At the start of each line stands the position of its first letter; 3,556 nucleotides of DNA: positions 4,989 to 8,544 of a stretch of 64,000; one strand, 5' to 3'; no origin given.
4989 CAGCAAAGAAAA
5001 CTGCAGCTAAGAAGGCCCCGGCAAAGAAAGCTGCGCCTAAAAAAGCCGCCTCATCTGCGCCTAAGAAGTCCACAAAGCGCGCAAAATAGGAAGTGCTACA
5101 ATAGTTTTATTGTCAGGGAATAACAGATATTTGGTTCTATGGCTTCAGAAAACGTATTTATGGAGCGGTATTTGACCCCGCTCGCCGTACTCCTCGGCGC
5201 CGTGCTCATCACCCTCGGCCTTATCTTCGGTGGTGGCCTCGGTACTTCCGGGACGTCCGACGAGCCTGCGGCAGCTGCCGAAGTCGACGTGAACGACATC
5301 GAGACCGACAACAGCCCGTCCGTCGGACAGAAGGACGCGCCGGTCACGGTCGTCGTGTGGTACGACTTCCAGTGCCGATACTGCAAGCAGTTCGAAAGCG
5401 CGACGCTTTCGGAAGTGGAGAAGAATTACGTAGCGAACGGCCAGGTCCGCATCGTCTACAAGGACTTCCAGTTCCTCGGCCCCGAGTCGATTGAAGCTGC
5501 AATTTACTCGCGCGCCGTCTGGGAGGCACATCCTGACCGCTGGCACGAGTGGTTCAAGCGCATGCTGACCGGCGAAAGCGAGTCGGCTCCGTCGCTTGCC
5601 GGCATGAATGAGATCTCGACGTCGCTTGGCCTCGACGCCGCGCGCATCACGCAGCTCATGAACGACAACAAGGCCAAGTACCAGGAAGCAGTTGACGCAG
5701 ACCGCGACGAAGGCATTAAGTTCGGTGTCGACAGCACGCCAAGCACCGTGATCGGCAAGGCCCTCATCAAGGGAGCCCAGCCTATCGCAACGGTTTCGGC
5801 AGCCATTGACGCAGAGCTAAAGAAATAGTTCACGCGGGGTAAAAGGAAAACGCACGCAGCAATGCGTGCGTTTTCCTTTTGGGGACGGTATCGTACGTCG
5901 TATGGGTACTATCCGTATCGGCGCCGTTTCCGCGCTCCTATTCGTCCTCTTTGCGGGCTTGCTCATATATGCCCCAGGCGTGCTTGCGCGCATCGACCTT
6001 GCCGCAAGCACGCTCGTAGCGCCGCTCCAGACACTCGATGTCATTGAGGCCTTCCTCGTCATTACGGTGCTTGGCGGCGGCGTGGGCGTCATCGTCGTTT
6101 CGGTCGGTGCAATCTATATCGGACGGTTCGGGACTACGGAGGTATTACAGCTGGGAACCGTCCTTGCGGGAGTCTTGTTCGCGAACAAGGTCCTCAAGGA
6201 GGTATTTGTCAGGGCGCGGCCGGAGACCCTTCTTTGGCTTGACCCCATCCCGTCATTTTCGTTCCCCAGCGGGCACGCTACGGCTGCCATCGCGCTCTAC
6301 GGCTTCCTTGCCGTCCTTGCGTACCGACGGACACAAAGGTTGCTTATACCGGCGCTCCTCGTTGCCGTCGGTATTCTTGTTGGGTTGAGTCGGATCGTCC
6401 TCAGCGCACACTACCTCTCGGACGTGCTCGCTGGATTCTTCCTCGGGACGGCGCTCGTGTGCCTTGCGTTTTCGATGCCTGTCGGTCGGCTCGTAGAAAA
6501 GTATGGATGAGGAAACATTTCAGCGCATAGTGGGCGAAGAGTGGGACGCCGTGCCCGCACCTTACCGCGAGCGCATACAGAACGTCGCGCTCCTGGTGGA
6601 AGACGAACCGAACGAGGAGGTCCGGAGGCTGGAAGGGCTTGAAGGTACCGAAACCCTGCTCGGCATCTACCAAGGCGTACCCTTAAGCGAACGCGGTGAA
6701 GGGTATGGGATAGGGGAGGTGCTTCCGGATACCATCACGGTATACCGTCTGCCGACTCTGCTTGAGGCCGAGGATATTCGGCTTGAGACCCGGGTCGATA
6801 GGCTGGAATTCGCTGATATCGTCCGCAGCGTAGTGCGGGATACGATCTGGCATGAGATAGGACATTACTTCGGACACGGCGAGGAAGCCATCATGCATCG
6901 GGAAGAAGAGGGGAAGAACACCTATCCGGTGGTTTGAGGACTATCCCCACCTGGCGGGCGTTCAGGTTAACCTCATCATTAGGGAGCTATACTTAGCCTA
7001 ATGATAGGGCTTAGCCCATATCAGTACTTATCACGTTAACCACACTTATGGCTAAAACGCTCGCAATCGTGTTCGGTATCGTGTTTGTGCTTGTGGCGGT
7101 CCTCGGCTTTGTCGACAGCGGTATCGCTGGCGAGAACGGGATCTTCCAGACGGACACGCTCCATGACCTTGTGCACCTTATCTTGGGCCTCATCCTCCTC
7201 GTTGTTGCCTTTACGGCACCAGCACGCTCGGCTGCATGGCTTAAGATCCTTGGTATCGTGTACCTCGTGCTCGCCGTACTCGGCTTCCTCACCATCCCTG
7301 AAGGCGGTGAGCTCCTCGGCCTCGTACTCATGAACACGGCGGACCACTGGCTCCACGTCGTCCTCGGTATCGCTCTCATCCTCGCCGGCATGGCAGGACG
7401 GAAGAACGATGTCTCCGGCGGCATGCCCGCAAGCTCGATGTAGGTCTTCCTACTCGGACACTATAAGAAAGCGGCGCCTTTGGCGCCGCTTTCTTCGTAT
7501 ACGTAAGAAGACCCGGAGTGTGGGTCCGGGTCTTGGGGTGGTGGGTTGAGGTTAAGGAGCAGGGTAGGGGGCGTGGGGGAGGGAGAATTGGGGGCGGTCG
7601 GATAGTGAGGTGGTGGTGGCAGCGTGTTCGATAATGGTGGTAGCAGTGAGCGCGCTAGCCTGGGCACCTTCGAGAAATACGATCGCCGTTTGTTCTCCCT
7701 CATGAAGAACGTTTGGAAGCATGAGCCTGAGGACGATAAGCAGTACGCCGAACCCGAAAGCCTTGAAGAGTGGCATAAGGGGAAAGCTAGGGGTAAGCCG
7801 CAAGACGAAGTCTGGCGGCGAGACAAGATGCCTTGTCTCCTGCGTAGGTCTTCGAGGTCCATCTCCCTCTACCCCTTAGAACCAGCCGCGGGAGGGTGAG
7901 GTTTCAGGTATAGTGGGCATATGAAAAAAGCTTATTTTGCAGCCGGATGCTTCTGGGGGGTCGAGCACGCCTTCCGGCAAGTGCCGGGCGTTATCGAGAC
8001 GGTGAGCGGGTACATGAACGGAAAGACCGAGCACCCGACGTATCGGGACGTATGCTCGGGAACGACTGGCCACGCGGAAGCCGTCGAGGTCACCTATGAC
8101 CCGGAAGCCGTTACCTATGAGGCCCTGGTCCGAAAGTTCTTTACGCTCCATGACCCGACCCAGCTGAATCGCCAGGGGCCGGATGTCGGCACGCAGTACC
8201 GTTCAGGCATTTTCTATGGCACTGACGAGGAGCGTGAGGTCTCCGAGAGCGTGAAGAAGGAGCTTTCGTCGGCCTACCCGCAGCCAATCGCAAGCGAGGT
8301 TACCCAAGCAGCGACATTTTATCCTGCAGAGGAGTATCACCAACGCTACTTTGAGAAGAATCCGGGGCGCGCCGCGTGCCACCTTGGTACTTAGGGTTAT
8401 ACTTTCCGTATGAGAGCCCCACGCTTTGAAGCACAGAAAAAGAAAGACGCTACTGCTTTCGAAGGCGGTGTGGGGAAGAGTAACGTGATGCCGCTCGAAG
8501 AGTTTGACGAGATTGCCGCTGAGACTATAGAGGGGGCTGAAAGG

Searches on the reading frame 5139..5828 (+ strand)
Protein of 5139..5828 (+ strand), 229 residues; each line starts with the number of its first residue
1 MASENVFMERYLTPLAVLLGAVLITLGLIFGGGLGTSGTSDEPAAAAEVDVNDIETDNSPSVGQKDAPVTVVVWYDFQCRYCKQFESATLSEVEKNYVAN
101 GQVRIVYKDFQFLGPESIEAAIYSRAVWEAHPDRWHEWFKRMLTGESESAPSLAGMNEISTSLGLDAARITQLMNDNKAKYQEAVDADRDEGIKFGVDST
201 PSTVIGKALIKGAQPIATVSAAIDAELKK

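Call 16: search_protein_families(library=pfam, proteins=[window:5139-5828:+], max_evalue=0.001)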
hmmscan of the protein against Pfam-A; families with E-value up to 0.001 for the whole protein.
window:5139-5828:+ (229 aa): 4 families
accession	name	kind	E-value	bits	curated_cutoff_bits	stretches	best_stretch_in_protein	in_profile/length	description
PF13462.12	Thioredoxin_4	-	7.9e-24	85.1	23.2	1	56-225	2-165/165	Thioredoxin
PF01323.26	DSBA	-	5.3e-16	59.4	25.6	1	70-223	1-190/191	DSBA-like thioredoxin domain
PF13098.12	Thioredoxin_2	-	3e-05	24.7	27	1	69-220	7-101/104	Thioredoxin-like domain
PF13192.12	Thioredoxin_3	-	5.6e-05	23.5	24.8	0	173-215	23-66/76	Thioredoxin domain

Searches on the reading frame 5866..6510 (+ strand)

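Call 16: search_protein_families(library=pfam, proteins=[window:5866-6510:+], max_evalue=0.001)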
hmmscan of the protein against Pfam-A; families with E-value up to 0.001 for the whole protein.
window:5866-6510:+ (214 aa): 3 families
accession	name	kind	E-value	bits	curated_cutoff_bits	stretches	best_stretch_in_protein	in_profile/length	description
PF01569.27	PAP2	-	8.5e-23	81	27.2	1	93-205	2-125/130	PAP2 superfamily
PF14378.12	PAP2_3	-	1.6e-05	25.3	27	1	60-199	63-189/190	PAP2 superfamily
PF14360.12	PAP2_C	-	0.00071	20.5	27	1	135-199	8-70/74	PAP2 superfamily C-terminal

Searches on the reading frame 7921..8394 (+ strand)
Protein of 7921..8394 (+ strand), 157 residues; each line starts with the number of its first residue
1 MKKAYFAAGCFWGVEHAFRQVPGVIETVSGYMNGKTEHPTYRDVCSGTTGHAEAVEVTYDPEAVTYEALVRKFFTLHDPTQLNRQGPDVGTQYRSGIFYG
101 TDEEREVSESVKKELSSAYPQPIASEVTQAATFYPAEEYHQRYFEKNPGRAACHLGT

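Call 16: search_protein_families(library=pfam, proteins=[window:7921-8394:+], max_evalue=0.001)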
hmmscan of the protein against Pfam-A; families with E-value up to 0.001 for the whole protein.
window:7921-8394:+ (157 aa): 1 family
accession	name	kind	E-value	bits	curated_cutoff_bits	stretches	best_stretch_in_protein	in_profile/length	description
PF01625.27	PMSR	-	7.5e-66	221.5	23.7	1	3-153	1-152/153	Peptide methionine sulfoxide reductase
